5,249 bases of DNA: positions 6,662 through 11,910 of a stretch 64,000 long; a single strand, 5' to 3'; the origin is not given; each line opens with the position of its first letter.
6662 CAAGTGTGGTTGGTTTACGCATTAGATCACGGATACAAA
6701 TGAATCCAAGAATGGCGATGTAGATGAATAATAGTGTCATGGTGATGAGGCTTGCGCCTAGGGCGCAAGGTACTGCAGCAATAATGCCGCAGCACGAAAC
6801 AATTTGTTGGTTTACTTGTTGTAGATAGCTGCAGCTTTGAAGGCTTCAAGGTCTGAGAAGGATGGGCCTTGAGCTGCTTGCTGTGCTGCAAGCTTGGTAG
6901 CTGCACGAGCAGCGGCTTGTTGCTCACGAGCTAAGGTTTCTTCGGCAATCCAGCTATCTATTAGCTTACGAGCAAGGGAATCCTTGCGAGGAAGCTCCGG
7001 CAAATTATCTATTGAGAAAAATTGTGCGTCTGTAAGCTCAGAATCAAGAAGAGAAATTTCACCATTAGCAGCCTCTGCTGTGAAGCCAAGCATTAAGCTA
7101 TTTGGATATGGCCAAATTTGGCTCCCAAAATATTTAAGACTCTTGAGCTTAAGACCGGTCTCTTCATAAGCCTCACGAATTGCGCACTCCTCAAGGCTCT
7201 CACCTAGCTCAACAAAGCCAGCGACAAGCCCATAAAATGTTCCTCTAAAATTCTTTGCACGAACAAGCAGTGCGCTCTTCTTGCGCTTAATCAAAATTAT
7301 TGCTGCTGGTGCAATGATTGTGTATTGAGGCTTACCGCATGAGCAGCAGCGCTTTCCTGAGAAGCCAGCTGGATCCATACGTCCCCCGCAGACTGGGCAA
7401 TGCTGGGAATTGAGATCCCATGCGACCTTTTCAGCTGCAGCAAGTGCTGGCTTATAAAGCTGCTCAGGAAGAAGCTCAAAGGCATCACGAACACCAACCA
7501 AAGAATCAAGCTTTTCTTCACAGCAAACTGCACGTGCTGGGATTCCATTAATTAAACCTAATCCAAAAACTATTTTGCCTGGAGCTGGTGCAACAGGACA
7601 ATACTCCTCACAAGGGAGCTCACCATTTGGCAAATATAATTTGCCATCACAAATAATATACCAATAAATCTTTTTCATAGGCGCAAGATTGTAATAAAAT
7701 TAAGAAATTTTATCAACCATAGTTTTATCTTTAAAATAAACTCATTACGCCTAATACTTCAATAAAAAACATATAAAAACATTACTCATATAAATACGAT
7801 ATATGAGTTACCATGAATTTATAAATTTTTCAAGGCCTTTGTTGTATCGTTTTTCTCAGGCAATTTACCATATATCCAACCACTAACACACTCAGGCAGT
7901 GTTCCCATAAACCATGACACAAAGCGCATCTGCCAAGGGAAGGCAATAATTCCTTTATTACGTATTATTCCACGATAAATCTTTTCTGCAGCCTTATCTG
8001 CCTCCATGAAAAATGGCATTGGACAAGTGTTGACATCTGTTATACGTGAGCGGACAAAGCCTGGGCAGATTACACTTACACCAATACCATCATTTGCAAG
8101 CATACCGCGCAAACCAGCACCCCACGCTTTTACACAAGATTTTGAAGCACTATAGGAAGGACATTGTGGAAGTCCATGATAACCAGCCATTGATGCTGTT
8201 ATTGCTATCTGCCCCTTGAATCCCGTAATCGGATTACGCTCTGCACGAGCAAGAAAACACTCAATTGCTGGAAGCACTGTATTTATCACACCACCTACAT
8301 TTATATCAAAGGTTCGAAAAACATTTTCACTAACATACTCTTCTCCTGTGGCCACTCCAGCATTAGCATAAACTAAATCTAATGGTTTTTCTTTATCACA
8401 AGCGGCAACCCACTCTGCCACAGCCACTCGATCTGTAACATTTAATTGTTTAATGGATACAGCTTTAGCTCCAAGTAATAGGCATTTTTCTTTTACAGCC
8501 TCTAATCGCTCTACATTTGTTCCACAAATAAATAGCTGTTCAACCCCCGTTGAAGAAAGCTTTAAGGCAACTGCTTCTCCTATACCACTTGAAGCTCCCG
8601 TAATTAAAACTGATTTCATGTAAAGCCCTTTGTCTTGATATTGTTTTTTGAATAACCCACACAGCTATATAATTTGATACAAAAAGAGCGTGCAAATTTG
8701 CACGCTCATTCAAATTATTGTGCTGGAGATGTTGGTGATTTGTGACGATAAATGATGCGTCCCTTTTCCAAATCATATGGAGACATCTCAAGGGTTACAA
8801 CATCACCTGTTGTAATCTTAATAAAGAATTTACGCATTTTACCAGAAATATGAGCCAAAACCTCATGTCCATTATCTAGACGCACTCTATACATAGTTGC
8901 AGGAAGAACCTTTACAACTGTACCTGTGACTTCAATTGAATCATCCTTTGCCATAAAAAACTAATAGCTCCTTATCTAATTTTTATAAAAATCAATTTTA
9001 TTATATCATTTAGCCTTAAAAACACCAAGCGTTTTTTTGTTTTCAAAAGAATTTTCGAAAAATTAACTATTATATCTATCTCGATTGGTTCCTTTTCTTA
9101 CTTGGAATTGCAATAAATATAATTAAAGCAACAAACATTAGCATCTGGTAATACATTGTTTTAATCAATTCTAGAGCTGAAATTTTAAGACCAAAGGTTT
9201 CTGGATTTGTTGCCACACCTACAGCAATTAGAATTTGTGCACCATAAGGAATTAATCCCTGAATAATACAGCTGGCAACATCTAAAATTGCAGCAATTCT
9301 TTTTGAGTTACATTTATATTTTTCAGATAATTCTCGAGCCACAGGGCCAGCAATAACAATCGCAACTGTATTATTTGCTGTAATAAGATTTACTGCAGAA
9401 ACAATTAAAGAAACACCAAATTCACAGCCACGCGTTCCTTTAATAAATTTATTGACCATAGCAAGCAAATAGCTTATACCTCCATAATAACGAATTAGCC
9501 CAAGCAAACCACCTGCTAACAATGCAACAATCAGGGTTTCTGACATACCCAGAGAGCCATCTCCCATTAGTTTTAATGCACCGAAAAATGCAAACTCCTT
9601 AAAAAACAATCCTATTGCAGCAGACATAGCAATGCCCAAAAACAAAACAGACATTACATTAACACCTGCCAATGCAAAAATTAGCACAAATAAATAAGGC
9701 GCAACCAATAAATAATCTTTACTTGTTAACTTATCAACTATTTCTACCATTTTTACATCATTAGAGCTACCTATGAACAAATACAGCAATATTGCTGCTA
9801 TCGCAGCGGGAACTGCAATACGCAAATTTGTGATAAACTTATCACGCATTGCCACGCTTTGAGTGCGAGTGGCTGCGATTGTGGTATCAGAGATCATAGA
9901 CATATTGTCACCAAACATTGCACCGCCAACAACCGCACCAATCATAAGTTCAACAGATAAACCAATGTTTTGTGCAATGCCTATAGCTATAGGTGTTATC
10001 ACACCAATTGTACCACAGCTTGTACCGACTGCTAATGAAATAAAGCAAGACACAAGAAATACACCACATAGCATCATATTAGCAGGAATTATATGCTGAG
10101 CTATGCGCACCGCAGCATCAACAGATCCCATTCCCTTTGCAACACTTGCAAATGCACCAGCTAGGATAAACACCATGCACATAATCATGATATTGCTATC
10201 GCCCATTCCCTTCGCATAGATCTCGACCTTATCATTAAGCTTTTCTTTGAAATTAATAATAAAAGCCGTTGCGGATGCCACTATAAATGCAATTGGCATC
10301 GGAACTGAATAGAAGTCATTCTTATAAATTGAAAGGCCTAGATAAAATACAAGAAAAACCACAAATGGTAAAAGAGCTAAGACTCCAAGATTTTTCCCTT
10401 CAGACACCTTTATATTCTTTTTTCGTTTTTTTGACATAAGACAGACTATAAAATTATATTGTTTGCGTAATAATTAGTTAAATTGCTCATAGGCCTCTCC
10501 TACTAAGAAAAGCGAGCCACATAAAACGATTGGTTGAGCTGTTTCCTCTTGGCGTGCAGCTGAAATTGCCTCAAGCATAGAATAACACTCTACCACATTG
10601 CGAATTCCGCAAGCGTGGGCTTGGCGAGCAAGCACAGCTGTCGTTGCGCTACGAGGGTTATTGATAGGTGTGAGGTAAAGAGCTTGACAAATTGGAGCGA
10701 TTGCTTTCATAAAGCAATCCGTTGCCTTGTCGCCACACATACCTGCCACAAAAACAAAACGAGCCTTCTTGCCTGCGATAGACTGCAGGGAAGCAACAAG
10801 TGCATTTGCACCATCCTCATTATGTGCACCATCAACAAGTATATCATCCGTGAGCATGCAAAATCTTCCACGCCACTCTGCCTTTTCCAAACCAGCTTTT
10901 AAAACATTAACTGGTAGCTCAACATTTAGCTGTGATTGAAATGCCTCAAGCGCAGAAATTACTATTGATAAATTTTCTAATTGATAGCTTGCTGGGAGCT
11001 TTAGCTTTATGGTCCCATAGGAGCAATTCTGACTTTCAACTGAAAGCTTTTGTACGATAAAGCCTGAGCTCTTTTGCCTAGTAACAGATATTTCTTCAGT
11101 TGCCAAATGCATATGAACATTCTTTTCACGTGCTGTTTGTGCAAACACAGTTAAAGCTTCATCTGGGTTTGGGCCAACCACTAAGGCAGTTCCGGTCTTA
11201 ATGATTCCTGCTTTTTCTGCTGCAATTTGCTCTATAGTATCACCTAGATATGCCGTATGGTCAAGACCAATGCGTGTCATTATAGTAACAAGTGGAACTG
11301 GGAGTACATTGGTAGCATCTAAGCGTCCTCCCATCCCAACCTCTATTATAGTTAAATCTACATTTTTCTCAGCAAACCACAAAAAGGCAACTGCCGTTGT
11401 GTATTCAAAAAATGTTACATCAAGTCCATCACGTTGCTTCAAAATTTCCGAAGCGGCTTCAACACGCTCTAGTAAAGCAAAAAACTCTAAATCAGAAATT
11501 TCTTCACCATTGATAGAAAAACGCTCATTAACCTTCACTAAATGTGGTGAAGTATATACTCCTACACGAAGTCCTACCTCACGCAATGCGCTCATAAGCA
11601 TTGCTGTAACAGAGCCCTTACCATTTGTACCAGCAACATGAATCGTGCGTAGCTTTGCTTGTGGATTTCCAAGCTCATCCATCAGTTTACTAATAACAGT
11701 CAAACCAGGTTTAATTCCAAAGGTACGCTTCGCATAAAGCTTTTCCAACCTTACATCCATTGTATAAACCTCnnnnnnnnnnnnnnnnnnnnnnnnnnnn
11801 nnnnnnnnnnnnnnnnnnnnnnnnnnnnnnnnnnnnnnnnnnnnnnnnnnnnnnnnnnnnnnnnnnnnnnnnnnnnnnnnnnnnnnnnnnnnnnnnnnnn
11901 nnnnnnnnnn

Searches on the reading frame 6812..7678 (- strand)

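Call 64: search_protein_families(library=pfam, proteins=[window:6812-7678:-])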
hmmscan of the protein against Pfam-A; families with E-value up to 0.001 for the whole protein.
window:6812-7678:- (288 aa): 1 family
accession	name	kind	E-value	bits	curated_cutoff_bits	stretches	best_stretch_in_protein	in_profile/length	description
PF00293.34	NUDIX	-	1.3e-19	71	21.1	1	125-240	5-131/134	NUDIX domain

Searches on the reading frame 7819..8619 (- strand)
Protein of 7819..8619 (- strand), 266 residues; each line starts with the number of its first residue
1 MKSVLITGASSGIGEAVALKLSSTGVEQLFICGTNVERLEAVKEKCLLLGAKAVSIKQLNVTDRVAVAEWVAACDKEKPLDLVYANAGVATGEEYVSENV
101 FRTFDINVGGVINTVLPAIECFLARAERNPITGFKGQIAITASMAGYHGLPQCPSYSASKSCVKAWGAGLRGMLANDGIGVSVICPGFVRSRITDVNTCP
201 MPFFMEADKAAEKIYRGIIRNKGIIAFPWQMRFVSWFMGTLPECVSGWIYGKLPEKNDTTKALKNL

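Call 64: search_protein_families(library=pfam, proteins=[window:7819-8619:-])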
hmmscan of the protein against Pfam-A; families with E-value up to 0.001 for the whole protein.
window:7819-8619:- (266 aa): 3 families
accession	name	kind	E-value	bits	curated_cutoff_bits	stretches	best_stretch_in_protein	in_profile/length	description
PF00106.31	adh_short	-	4.2e-33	114.9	26.6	1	2-194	1-187/195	short chain dehydrogenase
PF13561.12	adh_short_C2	-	1.5e-16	61.2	27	1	8-195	1-182/236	Enoyl-(Acyl carrier protein) reductase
PF08659.16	KR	-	4.1e-07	30.5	22.6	1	4-91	3-93/180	KR domain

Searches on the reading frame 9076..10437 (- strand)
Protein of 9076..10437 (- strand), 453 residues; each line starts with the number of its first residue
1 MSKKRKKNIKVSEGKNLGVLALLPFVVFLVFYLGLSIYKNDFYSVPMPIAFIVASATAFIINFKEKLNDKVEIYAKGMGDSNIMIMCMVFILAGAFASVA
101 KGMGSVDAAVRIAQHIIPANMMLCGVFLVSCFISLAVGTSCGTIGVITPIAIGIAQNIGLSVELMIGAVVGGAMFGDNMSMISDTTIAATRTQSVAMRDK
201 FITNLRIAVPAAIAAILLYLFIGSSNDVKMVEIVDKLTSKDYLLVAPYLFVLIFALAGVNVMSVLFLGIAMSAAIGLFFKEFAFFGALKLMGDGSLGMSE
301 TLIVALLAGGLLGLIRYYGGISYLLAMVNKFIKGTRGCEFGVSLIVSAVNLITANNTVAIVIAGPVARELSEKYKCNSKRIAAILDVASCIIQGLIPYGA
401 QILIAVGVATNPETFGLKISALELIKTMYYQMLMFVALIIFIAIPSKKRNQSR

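Call 64: search_protein_families(library=pfam, proteins=[window:9076-10437:-])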
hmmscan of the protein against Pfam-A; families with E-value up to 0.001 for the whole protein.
window:9076-10437:- (453 aa): 1 family
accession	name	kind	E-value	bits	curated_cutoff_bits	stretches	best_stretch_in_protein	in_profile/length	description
PF03553.21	Na_H_antiporter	-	1.2e-23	84.3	23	2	49-223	125-302/303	Na+/H+ antiporter family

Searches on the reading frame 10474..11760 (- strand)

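Call 64: search_protein_families(library=pfam, proteins=[window:10474-11760:-])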
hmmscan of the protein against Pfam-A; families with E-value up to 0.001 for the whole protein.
window:10474-11760:- (428 aa): 2 families
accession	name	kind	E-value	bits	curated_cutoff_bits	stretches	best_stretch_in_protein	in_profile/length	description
PF02875.26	Mur_ligase_C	-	2.6e-13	51.4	28.4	1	307-416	14-126/127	Mur ligase, glutamate ligase domain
PF08245.18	Mur_ligase_M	-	4.8e-11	43.4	24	1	42-270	1-199/200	Mur ligase middle domain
